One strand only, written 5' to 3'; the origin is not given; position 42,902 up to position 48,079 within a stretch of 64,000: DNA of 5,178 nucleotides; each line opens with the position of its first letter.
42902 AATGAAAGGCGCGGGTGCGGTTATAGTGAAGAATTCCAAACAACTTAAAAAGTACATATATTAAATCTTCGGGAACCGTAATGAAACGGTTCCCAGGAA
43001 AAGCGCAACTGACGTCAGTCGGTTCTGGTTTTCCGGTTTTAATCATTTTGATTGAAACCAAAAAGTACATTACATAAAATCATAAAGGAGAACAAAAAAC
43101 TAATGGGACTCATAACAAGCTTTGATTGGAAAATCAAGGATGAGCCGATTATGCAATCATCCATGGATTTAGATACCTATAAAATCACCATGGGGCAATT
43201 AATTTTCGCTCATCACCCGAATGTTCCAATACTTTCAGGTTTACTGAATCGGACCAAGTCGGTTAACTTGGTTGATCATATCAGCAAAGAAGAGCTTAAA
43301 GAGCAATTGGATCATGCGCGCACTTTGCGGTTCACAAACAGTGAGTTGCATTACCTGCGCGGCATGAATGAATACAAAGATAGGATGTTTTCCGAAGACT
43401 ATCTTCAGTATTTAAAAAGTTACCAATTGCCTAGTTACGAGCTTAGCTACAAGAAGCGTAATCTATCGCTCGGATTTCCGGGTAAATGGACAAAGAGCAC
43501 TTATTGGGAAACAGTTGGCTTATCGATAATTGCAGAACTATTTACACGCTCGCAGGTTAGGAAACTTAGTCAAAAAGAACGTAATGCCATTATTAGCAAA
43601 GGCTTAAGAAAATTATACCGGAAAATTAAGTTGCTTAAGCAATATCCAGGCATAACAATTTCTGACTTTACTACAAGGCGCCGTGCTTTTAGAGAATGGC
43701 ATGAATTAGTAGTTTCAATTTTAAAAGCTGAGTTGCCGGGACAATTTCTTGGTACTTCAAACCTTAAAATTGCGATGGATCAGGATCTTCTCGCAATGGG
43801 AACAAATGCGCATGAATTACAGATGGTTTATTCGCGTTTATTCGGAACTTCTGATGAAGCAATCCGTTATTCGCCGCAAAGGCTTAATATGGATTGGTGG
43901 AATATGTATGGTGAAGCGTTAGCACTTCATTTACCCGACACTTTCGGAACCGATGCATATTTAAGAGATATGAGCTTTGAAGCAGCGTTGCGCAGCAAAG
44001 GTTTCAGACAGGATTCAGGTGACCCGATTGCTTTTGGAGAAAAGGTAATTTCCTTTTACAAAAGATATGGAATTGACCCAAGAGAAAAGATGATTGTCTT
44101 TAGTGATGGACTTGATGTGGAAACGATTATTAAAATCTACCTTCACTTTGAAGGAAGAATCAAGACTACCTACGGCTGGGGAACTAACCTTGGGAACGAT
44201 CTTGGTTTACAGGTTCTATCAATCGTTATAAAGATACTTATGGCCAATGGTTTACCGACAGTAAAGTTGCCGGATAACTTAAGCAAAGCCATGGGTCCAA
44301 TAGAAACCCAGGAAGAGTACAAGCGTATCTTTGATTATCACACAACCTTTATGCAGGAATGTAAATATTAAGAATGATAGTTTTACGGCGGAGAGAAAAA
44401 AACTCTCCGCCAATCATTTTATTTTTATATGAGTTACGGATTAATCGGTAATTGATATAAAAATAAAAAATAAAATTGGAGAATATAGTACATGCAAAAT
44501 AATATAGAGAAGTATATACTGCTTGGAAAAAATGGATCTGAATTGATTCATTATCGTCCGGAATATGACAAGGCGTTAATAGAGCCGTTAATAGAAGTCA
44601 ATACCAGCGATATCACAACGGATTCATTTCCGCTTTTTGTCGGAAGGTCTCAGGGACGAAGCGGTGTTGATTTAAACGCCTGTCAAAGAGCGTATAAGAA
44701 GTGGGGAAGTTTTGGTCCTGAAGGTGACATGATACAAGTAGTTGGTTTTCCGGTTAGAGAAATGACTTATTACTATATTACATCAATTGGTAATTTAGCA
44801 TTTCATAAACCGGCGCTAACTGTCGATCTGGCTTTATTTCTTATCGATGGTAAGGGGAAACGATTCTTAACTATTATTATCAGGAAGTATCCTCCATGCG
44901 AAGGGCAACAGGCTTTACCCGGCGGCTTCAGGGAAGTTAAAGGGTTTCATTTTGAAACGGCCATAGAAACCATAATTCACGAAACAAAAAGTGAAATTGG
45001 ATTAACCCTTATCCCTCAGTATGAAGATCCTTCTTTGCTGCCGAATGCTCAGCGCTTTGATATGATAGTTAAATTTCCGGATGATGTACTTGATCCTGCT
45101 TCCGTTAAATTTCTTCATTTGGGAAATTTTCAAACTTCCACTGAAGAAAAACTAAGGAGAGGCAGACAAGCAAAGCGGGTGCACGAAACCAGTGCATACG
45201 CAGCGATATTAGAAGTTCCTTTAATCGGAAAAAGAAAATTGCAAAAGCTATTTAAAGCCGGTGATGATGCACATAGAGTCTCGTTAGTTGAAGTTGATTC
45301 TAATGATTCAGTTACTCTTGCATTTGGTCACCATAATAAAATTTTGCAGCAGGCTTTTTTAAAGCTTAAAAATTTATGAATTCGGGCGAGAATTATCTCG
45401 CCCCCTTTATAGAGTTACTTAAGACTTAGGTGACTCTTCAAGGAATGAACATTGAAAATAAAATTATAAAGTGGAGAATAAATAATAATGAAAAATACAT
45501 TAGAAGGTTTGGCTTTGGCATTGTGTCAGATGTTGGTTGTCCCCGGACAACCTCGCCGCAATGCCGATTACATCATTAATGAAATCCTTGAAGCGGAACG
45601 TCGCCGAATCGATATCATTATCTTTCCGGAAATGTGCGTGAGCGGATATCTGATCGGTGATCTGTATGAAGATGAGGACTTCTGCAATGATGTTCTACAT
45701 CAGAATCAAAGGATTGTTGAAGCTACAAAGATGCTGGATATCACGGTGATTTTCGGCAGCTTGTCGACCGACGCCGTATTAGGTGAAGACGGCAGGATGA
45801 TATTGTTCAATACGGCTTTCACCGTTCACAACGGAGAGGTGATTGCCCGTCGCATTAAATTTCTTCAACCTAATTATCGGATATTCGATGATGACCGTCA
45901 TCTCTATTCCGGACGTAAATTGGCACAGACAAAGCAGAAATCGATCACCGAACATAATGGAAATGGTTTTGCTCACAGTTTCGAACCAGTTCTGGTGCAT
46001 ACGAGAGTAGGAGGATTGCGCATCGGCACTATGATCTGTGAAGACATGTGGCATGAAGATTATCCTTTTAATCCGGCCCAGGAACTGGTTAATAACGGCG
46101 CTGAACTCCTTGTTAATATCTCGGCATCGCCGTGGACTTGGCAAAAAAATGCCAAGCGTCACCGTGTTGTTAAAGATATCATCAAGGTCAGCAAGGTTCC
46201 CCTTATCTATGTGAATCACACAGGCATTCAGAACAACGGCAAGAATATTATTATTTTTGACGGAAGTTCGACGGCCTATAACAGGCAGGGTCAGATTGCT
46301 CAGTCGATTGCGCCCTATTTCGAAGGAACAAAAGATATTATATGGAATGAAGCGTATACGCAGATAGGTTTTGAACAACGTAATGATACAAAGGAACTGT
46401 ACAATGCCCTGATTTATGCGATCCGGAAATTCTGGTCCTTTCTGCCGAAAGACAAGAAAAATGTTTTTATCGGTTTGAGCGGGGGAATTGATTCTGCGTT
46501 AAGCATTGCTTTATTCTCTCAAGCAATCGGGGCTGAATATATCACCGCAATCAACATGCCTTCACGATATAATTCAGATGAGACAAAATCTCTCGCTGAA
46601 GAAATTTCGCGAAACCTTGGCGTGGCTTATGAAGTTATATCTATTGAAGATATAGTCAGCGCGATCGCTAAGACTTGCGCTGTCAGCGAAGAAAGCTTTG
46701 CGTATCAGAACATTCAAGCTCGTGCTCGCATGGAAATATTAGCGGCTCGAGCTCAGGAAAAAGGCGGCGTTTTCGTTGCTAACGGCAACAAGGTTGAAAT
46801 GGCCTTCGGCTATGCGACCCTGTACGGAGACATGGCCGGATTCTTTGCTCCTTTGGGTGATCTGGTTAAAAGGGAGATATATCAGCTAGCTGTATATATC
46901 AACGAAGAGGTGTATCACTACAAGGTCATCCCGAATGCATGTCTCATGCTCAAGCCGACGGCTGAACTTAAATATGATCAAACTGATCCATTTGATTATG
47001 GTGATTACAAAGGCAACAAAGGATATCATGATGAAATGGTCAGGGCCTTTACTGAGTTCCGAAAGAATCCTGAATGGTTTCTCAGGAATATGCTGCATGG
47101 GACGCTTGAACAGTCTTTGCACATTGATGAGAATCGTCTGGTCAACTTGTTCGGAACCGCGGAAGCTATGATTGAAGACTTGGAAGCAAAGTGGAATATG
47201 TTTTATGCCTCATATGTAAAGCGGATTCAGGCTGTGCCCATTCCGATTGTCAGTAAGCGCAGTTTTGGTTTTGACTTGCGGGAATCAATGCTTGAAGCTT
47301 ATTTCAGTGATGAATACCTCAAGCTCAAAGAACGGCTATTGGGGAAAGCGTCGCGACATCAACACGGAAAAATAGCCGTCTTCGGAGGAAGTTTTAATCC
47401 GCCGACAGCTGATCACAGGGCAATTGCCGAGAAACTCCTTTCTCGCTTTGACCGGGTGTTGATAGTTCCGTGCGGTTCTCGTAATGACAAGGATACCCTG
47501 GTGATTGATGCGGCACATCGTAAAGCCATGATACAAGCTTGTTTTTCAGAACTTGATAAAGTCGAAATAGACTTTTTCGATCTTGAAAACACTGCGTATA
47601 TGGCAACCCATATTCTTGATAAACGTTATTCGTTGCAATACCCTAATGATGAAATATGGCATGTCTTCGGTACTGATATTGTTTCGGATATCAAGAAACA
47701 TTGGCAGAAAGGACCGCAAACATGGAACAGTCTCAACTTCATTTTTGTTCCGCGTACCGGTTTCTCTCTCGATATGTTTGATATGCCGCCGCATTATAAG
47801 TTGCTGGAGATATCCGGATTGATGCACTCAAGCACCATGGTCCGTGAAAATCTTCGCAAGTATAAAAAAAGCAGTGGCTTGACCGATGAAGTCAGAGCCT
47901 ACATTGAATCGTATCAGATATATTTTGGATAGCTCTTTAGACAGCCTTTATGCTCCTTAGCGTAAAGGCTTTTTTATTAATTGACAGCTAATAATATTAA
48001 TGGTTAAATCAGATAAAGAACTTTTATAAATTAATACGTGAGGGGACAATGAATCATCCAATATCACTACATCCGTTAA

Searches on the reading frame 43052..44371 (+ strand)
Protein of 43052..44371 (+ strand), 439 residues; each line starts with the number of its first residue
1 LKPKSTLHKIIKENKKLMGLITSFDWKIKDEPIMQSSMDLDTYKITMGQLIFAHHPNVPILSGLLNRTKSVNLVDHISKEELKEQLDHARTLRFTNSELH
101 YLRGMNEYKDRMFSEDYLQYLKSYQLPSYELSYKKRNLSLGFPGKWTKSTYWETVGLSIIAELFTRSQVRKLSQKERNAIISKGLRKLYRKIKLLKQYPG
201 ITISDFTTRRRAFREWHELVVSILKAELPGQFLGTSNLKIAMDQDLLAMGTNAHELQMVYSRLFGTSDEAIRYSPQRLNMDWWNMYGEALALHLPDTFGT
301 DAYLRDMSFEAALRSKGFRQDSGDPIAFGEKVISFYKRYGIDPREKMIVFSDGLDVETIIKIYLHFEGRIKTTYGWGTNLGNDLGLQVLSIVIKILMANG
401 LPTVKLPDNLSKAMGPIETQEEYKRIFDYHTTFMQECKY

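Call 4: search_protein_families(library=pfam, proteins=[window:43052-44371:+], max_evalue=0.01)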
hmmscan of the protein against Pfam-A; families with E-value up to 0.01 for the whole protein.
window:43052-44371:+ (439 aa): 2 families
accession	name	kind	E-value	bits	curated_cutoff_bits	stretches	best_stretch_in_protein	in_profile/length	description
PF04095.22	NAPRTase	-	4.1e-44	151.6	20.8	1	202-429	2-237/239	Nicotinate phosphoribosyltransferase (NAPRTase) family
PF17767.7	NAPRTase_N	-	2.9e-19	70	32.6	1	38-160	1-124/125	Nicotinate phosphoribosyltransferase (NAPRTase) N-terminal domain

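Call 5: search_protein_families(library=ncbifam, proteins=[window:43052-44371:+], max_evalue=0.01)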
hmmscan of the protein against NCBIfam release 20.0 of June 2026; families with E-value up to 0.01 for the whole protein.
window:43052-44371:+ (439 aa): 9 families
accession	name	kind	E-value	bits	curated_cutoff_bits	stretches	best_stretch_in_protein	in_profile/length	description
NF003704.0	PRK05321.1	subfamily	8.1e-116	387.3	379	1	28-431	4-393/398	nicotinate phosphoribosyltransferase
TIGR01514.1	NAPRTase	equivalog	3.6e-85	286.4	269.55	1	33-420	1-388/399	nicotinate phosphoribosyltransferase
TIGR01513.1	NAPRTase_put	equivalog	4.3e-13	49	297.4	1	225-419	166-349/452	nicotinate phosphoribosyltransferase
NF006695.0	PRK09243.1-2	equivalog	2.3e-12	46.4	469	2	225-430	172-369/480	nicotinate phosphoribosyltransferase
NF006696.0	PRK09243.1-3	equivalog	4.6e-10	38.8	503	1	200-408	155-347/451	nicotinate phosphoribosyltransferase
NF009131.0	PRK12484.1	equivalog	2.1e-09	36.6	330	2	221-406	167-340/455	nicotinate phosphoribosyltransferase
NF006694.0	PRK09243.1-1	equivalog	1.9e-06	26.8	663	0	224-416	172-357/485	nicotinate phosphoribosyltransferase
NF006698.0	PRK09243.1-5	equivalog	0.00013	20.9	531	1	223-407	178-343/440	nicotinate phosphoribosyltransferase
NF006697.0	PRK09243.1-4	equivalog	0.0016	17.1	776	0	82-125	55-92/488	nicotinate phosphoribosyltransferase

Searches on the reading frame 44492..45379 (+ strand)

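Call 4: search_protein_families(library=pfam, proteins=[window:44492-45379:+], max_evalue=0.01)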
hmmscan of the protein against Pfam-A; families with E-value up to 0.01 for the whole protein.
window:44492-45379:+ (295 aa): 0 families

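Call 5: search_protein_families(library=ncbifam, proteins=[window:44492-45379:+], max_evalue=0.01)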
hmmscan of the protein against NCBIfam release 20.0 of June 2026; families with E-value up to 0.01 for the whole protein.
window:44492-45379:+ (295 aa): 1 family
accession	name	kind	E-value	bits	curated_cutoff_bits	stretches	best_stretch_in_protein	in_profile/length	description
NF050029.2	TransRepNtr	equivalog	9.9e-07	28.5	400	1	95-150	8-62/245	ADPR responsive transcriptional repressor NtrR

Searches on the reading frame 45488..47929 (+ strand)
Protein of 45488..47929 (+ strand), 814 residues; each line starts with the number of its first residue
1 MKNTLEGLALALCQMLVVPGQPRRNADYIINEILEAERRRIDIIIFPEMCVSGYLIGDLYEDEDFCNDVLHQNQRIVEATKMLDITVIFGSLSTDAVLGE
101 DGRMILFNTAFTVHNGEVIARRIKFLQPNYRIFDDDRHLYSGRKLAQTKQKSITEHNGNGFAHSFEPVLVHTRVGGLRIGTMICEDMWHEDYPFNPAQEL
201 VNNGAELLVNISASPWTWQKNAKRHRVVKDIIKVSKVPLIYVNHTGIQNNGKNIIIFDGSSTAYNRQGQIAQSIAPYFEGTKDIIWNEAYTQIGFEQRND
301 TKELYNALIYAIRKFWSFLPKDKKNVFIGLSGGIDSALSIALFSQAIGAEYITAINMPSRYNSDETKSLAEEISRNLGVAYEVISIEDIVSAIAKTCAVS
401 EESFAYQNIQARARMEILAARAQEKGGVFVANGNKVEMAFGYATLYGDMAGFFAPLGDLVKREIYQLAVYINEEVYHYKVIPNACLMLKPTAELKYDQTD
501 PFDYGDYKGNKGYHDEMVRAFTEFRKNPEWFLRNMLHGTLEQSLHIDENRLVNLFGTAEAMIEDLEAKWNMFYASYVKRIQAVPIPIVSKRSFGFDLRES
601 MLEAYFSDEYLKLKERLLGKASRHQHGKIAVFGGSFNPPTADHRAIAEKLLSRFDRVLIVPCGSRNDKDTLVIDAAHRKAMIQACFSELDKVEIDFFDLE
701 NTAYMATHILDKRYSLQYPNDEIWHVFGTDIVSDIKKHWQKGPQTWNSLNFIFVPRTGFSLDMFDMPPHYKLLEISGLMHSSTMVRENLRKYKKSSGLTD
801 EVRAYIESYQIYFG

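Call 96: search_protein_families(library=pfam, proteins=[window:45488-47929:+], max_evalue=0.0001)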
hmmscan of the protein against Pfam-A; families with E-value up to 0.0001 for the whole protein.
window:45488-47929:+ (814 aa): 3 families
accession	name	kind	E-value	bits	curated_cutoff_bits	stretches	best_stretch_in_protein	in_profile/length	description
PF02540.23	NAD_synthase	-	4.2e-44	151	21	1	323-507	18-195/242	NAD synthase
PF01467.32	CTP_transf_like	-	8.4e-15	55.6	21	1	631-787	1-132/133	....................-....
PF00795.27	CN_hydrolase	-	1.4e-13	51.2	23.2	1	10-273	2-233/256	Carbon-nitrogen hydrolase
